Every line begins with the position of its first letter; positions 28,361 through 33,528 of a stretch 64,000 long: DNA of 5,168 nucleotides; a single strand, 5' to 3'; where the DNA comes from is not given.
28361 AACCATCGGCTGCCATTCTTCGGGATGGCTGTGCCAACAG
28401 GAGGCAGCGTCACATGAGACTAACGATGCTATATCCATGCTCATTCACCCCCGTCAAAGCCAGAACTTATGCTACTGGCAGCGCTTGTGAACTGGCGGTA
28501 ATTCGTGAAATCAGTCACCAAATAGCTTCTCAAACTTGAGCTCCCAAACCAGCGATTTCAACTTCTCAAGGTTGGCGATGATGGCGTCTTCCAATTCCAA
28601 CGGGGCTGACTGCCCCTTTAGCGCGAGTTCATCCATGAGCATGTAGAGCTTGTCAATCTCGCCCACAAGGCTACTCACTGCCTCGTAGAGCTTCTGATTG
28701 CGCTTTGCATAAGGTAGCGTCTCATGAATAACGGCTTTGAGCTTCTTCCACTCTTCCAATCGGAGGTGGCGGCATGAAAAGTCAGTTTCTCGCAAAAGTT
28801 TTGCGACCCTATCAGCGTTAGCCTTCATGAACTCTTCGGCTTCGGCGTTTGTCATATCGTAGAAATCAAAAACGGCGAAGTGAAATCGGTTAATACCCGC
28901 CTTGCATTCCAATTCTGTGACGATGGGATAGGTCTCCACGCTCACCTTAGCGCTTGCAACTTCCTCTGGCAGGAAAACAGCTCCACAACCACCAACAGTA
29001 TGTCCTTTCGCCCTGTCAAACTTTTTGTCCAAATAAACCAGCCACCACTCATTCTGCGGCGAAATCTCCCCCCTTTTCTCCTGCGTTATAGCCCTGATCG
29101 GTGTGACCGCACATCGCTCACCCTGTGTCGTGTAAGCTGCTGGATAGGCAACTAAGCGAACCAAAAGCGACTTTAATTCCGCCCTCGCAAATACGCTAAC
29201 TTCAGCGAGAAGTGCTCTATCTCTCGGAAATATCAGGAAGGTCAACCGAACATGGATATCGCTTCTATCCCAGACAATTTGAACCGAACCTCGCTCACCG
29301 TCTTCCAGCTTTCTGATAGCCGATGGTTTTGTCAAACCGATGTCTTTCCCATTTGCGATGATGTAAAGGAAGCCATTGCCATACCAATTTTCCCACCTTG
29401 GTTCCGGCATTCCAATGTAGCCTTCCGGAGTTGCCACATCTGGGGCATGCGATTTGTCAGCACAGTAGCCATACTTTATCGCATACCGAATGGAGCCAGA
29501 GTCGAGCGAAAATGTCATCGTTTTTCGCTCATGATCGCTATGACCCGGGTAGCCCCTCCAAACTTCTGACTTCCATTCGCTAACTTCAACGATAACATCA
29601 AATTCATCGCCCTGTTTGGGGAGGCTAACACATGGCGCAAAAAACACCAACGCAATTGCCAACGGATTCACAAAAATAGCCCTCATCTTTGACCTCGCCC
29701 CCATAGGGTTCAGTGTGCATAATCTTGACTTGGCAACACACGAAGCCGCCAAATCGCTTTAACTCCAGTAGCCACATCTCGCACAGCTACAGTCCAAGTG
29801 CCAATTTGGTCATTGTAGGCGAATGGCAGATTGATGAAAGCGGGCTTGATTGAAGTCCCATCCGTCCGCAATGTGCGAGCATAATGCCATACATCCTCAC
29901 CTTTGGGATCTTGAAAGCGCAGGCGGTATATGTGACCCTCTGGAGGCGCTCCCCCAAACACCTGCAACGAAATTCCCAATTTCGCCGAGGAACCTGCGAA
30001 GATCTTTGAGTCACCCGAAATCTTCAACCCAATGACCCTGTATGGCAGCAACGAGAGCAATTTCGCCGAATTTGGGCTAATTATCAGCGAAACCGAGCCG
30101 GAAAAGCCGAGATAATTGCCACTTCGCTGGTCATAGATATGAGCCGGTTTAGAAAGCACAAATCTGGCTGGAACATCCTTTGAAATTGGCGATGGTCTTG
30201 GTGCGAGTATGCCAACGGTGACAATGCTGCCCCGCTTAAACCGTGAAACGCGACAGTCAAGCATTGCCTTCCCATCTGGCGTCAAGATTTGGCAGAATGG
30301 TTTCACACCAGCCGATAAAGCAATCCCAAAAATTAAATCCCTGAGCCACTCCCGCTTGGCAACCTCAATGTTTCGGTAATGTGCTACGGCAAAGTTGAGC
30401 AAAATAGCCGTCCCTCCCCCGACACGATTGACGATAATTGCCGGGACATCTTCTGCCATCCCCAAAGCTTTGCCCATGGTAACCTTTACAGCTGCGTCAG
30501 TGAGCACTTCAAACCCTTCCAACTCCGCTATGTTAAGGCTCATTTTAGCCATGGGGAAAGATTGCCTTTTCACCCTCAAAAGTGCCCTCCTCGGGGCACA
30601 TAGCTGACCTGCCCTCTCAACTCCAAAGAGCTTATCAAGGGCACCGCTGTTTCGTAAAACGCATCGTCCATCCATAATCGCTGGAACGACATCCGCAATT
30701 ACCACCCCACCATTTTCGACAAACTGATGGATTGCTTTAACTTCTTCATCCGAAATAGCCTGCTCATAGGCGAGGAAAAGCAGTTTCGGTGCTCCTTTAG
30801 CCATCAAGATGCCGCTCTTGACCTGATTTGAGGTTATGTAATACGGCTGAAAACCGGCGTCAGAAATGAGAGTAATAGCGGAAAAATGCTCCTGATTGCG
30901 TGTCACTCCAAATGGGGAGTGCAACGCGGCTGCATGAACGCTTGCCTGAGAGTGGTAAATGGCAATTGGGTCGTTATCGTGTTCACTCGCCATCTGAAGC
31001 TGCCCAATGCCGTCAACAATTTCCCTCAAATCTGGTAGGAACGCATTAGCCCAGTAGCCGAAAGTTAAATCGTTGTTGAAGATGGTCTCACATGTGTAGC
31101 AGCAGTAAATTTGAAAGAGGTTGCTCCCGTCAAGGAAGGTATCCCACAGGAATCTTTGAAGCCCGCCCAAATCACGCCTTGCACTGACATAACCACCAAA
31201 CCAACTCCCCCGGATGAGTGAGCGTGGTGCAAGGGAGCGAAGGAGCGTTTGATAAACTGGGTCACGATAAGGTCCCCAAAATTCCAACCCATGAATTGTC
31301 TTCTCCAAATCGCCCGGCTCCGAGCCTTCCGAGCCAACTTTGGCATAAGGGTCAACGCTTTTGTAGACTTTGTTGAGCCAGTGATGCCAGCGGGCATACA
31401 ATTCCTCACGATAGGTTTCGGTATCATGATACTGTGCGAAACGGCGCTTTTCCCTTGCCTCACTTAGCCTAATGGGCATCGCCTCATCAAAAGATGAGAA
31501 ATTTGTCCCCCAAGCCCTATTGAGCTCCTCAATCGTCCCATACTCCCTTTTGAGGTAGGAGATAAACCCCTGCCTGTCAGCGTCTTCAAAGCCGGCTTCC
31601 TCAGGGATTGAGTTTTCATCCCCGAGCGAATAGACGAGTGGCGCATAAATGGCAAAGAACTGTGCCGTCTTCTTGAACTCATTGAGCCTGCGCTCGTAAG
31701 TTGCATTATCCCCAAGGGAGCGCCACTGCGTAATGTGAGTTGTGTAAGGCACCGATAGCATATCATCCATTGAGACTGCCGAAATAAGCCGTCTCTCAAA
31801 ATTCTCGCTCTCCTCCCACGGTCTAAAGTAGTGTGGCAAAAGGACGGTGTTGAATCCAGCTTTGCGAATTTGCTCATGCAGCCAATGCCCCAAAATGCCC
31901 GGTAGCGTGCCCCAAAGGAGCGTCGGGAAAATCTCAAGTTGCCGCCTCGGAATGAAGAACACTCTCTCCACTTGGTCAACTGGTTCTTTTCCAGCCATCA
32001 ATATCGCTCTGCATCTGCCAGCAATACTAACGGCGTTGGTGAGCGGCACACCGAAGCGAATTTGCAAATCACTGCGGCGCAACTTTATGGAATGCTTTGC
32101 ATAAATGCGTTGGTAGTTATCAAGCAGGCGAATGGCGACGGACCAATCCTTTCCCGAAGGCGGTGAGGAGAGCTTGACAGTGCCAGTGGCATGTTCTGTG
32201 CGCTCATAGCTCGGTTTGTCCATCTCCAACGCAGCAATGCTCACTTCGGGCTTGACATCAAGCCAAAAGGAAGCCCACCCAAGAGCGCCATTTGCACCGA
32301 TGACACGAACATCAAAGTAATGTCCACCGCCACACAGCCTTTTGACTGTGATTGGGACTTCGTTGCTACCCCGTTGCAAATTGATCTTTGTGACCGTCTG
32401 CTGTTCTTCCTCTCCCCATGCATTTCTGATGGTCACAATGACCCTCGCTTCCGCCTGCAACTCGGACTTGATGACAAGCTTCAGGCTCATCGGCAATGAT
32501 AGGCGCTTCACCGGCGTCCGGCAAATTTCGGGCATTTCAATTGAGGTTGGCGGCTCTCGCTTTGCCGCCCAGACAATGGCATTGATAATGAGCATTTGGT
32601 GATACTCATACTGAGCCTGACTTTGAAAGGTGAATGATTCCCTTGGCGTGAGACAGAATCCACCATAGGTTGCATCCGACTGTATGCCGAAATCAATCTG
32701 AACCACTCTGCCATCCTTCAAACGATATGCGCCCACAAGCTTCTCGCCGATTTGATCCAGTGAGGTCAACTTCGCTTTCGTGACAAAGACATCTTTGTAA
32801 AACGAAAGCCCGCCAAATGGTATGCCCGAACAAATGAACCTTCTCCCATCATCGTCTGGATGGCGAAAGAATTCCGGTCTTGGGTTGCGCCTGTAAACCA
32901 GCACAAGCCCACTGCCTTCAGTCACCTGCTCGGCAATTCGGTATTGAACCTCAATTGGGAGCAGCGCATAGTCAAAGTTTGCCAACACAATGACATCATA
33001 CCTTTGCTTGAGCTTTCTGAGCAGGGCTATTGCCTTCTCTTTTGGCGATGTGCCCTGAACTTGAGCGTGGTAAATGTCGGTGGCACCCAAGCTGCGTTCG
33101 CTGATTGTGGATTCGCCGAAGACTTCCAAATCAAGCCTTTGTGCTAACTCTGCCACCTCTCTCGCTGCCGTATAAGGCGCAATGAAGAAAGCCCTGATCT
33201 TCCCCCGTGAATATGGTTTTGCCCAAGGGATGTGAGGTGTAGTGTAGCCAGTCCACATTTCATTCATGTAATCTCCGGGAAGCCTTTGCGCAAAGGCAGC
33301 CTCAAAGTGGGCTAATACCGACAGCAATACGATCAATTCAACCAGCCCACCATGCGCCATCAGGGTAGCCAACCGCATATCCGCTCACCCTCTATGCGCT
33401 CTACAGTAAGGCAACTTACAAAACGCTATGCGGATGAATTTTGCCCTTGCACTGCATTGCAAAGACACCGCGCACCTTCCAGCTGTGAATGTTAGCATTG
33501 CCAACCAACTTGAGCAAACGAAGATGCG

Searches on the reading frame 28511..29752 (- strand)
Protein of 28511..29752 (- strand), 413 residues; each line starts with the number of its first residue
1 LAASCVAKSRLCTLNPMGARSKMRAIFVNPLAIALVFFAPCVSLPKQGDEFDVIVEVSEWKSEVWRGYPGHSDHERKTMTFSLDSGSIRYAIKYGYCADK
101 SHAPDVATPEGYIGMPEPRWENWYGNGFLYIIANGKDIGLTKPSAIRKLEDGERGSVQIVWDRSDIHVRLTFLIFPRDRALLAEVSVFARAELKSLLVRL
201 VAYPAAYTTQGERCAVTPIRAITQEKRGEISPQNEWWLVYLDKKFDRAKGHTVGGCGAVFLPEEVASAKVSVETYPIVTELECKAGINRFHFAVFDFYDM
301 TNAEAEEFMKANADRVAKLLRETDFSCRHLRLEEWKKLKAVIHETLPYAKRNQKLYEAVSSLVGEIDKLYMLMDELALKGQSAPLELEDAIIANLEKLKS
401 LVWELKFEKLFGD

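Call 14: search_protein_families(library=pfam, proteins=[window:28511-29752:-], max_evalue=0.001)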
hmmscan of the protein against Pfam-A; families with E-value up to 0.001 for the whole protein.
window:28511-29752:- (413 aa): 0 families

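Call 87: search_protein_families(library=pfam, proteins=[window:28511-29752:-], max_evalue=1)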
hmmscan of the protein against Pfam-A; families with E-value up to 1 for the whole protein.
window:28511-29752:- (413 aa): 3 families
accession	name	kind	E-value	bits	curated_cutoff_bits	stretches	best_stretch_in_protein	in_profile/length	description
PF11203.13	EccE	-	0.024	15.5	23.7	1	304-350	31-77/97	Putative type VII ESX secretion system translocon, EccE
PF11970.14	GPR_Gpa2_C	-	0.19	12.2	21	0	19-42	7-30/76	G protein-coupled glucose receptor regulating Gpa2 C-term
PF11799.13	IMS_C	-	0.24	12.3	20.7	1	299-366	13-84/109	impB/mucB/samB family C-terminal domain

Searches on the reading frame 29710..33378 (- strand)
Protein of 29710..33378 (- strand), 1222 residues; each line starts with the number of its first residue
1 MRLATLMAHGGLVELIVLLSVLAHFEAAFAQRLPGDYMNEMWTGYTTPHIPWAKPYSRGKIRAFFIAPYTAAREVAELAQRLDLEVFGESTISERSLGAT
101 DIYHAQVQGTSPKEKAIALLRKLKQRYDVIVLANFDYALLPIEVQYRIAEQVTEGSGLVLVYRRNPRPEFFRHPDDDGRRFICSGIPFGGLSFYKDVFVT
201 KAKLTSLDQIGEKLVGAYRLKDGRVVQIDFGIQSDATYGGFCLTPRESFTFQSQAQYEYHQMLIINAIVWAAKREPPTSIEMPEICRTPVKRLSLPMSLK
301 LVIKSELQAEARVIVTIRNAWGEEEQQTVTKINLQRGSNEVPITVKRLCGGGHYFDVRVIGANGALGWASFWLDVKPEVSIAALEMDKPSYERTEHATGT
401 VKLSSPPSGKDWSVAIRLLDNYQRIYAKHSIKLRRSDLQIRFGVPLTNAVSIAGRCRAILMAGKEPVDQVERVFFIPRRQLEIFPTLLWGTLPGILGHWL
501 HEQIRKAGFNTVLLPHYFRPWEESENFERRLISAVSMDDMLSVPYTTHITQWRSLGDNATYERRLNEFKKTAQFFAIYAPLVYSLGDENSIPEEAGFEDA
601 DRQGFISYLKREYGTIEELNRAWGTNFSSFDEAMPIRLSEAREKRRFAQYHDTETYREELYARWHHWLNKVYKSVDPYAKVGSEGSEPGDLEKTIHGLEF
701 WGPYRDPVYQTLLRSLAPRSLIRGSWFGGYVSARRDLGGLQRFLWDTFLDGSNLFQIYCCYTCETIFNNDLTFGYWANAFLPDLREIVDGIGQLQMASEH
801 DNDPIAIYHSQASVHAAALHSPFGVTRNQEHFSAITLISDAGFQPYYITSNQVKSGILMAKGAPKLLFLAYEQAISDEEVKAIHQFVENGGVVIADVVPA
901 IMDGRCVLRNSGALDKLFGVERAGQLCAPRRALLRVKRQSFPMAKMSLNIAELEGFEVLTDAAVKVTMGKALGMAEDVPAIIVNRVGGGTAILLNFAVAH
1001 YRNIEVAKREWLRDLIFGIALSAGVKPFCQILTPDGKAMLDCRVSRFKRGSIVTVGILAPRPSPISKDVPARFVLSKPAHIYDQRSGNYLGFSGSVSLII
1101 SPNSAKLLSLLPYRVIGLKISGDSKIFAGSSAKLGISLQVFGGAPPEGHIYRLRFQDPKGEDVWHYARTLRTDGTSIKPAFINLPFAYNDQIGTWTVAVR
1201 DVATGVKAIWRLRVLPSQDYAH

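Call 14: search_protein_families(library=pfam, proteins=[window:29710-33378:-], max_evalue=0.001)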
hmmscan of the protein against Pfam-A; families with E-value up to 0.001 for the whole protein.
window:29710-33378:- (1222 aa): 2 families
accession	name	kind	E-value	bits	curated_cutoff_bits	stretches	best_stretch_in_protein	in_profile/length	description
PF02449.21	Glyco_hydro_42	-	2.2e-05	24.4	21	1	585-632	134-186/376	Beta-galactosidase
PF08532.16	Glyco_hydro_42M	-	0.00032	20.7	25.8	1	874-997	68-187/207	Beta-galactosidase trimerisation domain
